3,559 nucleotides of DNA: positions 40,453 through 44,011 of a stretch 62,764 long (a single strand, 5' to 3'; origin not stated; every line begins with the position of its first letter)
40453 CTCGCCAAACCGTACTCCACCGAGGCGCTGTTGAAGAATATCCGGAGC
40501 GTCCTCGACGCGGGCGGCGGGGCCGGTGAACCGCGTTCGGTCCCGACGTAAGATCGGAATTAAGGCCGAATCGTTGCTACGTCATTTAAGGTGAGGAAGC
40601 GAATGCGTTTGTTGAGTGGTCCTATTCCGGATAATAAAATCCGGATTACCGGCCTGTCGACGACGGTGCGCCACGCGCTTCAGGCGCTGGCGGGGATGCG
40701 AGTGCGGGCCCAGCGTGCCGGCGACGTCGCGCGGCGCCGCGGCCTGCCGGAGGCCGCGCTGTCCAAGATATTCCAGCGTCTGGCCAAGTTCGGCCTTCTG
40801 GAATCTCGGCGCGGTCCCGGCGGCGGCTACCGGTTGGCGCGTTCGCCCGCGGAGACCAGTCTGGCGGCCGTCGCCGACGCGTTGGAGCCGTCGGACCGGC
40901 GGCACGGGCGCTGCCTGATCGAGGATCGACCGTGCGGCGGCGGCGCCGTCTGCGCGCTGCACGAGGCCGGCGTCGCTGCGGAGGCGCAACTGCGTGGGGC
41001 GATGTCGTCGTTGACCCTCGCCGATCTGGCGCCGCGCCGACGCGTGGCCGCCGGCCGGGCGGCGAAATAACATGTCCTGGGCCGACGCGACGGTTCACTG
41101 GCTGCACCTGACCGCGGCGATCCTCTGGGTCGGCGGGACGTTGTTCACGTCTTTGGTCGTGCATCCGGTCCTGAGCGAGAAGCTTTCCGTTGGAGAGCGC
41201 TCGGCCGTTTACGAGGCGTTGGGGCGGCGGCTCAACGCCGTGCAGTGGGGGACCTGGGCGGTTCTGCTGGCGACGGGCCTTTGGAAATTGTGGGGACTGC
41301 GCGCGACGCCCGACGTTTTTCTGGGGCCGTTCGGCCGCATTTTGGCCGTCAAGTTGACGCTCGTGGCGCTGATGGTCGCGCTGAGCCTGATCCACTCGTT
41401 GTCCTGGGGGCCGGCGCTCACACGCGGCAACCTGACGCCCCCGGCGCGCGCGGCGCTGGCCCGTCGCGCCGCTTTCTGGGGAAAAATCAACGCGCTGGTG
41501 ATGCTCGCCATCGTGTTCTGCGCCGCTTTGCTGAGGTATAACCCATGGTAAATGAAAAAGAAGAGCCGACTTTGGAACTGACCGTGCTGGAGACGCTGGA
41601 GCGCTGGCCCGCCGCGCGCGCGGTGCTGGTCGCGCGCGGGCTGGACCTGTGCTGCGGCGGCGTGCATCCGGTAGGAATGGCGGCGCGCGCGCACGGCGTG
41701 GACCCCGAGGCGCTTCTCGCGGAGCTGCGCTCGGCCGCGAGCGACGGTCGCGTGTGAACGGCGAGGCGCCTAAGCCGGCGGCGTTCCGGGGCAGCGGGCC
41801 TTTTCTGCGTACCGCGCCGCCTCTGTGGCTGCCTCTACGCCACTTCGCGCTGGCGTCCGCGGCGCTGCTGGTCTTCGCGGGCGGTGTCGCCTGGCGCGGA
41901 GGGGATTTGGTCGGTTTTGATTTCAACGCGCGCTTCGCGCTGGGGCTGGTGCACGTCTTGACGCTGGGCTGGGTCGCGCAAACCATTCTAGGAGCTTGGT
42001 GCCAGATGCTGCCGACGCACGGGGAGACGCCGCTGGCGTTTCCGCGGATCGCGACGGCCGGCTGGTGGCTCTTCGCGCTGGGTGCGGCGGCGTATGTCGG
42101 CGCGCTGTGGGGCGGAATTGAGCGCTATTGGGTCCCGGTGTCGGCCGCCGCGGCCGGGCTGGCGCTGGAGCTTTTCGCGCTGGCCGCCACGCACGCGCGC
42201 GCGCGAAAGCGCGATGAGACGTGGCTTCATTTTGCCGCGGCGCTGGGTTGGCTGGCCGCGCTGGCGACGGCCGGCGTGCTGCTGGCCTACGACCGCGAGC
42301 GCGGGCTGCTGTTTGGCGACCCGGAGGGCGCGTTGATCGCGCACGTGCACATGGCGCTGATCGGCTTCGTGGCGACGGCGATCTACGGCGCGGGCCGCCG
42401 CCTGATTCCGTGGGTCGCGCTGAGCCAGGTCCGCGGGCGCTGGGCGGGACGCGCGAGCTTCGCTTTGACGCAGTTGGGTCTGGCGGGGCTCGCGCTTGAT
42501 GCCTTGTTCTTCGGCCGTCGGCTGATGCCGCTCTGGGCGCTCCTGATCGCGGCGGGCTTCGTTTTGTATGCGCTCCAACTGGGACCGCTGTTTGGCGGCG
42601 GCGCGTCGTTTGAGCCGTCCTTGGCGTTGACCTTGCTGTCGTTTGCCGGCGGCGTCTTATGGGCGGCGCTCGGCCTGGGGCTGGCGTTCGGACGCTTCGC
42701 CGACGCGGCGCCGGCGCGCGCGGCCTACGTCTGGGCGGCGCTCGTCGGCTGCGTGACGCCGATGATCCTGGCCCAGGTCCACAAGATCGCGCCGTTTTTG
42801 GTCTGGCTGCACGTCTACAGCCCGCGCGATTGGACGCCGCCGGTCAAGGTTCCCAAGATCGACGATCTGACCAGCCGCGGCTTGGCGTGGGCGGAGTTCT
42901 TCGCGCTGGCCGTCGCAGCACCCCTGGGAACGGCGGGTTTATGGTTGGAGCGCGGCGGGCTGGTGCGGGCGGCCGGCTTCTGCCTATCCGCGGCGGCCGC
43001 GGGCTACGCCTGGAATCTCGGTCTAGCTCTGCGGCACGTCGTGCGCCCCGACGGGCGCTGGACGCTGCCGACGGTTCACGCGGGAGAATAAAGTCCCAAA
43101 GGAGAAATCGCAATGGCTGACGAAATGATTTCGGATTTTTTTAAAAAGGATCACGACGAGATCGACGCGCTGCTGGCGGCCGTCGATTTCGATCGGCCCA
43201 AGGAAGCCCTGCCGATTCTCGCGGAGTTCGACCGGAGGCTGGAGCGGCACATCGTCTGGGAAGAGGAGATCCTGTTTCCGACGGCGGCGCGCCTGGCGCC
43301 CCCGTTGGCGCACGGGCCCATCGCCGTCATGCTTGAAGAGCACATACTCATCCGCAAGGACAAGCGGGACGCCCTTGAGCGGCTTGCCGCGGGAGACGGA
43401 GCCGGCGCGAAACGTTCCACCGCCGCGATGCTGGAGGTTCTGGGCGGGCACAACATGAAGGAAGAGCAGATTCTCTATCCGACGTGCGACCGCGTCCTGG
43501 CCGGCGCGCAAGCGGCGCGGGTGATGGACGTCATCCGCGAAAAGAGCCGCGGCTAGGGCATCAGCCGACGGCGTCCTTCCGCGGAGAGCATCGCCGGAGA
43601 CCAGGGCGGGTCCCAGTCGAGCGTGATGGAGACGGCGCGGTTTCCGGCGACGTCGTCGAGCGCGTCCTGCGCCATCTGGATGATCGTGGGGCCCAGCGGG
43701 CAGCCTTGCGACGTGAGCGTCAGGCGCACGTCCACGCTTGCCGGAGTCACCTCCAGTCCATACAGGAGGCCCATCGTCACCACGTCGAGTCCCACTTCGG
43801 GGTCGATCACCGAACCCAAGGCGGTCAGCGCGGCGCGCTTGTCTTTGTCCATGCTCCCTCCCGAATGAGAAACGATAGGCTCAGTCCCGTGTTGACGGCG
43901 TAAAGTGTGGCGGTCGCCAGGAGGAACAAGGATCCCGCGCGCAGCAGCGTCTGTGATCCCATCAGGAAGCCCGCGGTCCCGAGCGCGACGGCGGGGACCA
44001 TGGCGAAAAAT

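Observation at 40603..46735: Mirror-arranged redox/NO-stress-type locus: two paralogous 12-TM proteins, each flanked by small metal-centre domains, bracketed by Rrf2 and Crp/Fnr regulators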

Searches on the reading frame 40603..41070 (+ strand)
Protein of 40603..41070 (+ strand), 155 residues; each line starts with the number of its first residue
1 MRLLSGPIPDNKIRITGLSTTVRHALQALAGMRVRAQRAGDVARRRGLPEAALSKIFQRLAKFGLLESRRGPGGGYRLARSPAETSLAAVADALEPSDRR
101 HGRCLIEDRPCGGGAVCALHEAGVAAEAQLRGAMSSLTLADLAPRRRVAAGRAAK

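Call 3: search_protein_families(library=pfam, proteins=[window:40603-41070:+], max_evalue=0.01)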
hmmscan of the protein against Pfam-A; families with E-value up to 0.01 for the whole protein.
window:40603-41070:+ (155 aa): 2 families
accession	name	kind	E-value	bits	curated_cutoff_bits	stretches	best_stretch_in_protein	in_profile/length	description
PF02082.26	Rrf2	-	8.1e-24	84.7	30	1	18-143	1-130/132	Iron-dependent Transcriptional regulator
PF12802.13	MarR_2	-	0.00034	21.2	27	1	17-74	2-58/61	MarR family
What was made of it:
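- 40603..41070 (+): Rrf2-family regulator with a three-Cys (Fe-S type) motif. Call 3: PF02082, 8e-24.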

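Call 4: search_protein_families(library=ncbifam, proteins=[window:40603-41070:+], max_evalue=0.1)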
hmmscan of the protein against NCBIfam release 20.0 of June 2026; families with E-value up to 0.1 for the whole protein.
window:40603-41070:+ (155 aa): 11 families
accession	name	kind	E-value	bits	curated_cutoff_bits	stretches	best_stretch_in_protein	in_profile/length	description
TIGR00738.1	rrf2_super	superfamily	9.7e-21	74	73.3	1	18-143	3-131/132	Rrf2 family transcriptional regulator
TIGR02944.1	suf_reg_Xantho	equivalog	8.9e-14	52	110.65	1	15-142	4-130/130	SUF system Fe-S cluster assembly regulator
TIGR02010.1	IscR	equivalog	1.3e-12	47.7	207.55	1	18-145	3-132/135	Fe-S cluster assembly transcriptional regulator IscR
NF008110.0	PRK10857.1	equivalog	1e-11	44.9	275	1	40-146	29-133/164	Fe-S cluster assembly transcriptional regulator IscR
NF008886.0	PRK11920.1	equivalog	1.1e-08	35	193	1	35-145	23-133/153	iron-responsive transcriptional regulator RirA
NF047409.1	Cys_reg_CymR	equivalog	6.5e-05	23.1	195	1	41-95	30-84/139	cysteine metabolism transcriptional regulator CymR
NF008240.0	PRK11014.1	equivalog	7.5e-05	22.8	182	1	42-142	31-127/141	nitric oxide-sensing transcriptional repressor NsrR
NF041413.1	ArsR_Rv2640c_fam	equivalog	0.0091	16.4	155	1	14-94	35-113/118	Rv2640c family ArsR-like transcriptional regulator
NF041852.1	trans_reg_HypR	equivalog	0.03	14.3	180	1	41-104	27-90/139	redox-sensitive transcriptional regulator HypR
NF007741.0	PRK10421.1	equivalog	0.046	13.1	311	1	29-74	26-69/262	transcriptional regulator LldR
NF008273.0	PRK11050.1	equivalog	0.094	12.4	153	0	34-70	52-88/156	manganese-binding transcriptional regulator MntR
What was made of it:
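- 40603..41070 (+): Call 4: rrf2_super 74 bits; NsrR equivalog only 22.8 against 182.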

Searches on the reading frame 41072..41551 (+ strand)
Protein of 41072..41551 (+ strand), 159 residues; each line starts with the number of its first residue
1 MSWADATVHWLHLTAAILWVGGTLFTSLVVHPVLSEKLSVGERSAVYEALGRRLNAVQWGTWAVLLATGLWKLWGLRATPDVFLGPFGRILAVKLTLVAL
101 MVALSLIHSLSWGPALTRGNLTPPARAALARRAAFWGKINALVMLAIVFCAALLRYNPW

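Call 3: search_protein_families(library=pfam, proteins=[window:41072-41551:+], max_evalue=0.01)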
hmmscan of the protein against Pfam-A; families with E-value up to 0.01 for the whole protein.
window:41072-41551:+ (159 aa): 3 families
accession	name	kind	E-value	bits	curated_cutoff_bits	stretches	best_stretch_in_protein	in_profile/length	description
PF05425.18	CopD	-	4.6e-09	37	32.1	1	50-154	3-105/105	Copper resistance protein D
PF13664.11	DUF4149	-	1.2e-06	29.1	24.6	1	16-118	3-95/102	Domain of unknown function (DUF4149)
PF09980.14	DUF2214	-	1.6e-06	28.5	34.1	1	5-154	2-142/147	Predicted membrane protein (DUF2214)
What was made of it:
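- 41072..41551 (+): CopD-like 4-TM membrane protein with HxxH in TM1. Call 3: PF05425, 4.6e-9, plus DUF4149 and DUF2214.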

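Call 4: search_protein_families(library=ncbifam, proteins=[window:41072-41551:+], max_evalue=0.1)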
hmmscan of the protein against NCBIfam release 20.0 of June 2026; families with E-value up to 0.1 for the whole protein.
window:41072-41551:+ (159 aa): 3 families
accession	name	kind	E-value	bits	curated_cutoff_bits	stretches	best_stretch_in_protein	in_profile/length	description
NF033808.0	copper_CopD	equivalog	2.4e-09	37.3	195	1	4-148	146-286/295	copper homeostasis membrane protein CopD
NF005608.0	PRK07354.1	equivalog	0.022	15.3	128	1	99-156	8-66/81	F0F1 ATP synthase subunit C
TIGR03940.1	PGA_PgaD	equivalog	0.029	14.3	31.45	1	55-112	22-82/141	poly-beta-1,6-N-acetyl-D-glucosamine biosynthesis protein PgaD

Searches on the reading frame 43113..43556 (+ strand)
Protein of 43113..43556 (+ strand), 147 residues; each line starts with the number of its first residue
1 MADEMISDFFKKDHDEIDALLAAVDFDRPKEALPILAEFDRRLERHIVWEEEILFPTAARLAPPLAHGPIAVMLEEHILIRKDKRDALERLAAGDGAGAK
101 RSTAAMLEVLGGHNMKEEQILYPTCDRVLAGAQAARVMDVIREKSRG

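Call 3: search_protein_families(library=pfam, proteins=[window:43113-43556:+], max_evalue=0.01)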
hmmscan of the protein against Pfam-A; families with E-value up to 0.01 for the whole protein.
window:43113-43556:+ (147 aa): 1 family
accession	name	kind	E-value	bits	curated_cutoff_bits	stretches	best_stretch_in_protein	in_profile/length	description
PF01814.28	Hemerythrin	-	3.8e-16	60.2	25.3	1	6-124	2-126/127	Hemerythrin HHE cation binding domain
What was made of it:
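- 43113..43556 (+): Hemerythrin-like di-iron domain protein. Call 3: PF01814, 3.8e-16.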

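Call 4: search_protein_families(library=ncbifam, proteins=[window:43113-43556:+], max_evalue=0.1)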
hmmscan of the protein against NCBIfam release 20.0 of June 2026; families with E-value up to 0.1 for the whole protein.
window:43113-43556:+ (147 aa): 4 families
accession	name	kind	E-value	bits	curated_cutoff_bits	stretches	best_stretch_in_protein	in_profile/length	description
NF008221.0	PRK10992.1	equivalog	8.4e-10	38.5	254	2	35-77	118-160/220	iron-sulfur cluster repair protein YtfE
TIGR03652.1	FeS_repair_RIC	equivalog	8.6e-08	32.2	204.7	2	34-78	113-161/216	iron-sulfur cluster repair di-iron protein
NF041614.1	FeSrepair_DnrN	equivalog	1.2e-05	25.6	300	1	24-78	44-99/157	iron-sulfur cluster repair protein DnrN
NF053874.1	persist_PA2171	equivalog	0.0019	18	190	1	8-132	5-131/157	PA2171 family ribosome-binding persister protein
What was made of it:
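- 43113..43556 (+): Call 4: sub-threshold hits to YtfE, RIC and DnrN.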

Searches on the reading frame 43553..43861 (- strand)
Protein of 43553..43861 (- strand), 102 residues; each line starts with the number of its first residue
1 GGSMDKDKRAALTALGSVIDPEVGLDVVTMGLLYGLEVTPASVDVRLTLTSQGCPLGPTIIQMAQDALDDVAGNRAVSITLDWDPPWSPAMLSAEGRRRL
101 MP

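Call 3: search_protein_families(library=pfam, proteins=[window:43553-43861:-], max_evalue=0.01)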
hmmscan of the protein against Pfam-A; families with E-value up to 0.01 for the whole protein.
window:43553-43861:- (102 aa): 1 family
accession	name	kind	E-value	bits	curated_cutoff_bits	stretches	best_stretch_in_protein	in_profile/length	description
PF01883.24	FeS_assembly_P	-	9.6e-16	58.3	23.5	1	9-79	2-71/73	Iron-sulfur cluster assembly protein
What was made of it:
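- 43553..43852 (-): DUF59 (FeS_assembly_P, SufT-like) protein with the conserved CP motif; overlaps the stop of B by 28 nt. Call 3: PF01883, 1e-15.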

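Call 4: search_protein_families(library=ncbifam, proteins=[window:43553-43861:-], max_evalue=0.1)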
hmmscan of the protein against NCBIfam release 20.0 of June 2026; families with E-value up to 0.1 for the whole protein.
window:43553-43861:- (102 aa): 4 families
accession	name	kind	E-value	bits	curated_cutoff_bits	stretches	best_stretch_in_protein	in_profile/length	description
TIGR02945.1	SUF_assoc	equivalog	9.5e-20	70.8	143.4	1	8-97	3-93/99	SUF system Fe-S cluster assembly protein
TIGR03406.1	FeS_long_SufT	hypoth_equivalog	7.2e-18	64.9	202.6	1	7-97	74-169/174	putative Fe-S cluster assembly protein SufT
NF041868.1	paad_haloarch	equivalog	1.5e-16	60.7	180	1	10-100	30-120/127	1,2-phenylacetyl-CoA epoxidase subunit PaaD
TIGR02159.1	PA_CoA_Oxy4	equivalog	8.7e-09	35.8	108.15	1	19-100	2-83/146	1,2-phenylacetyl-CoA epoxidase subunit PaaD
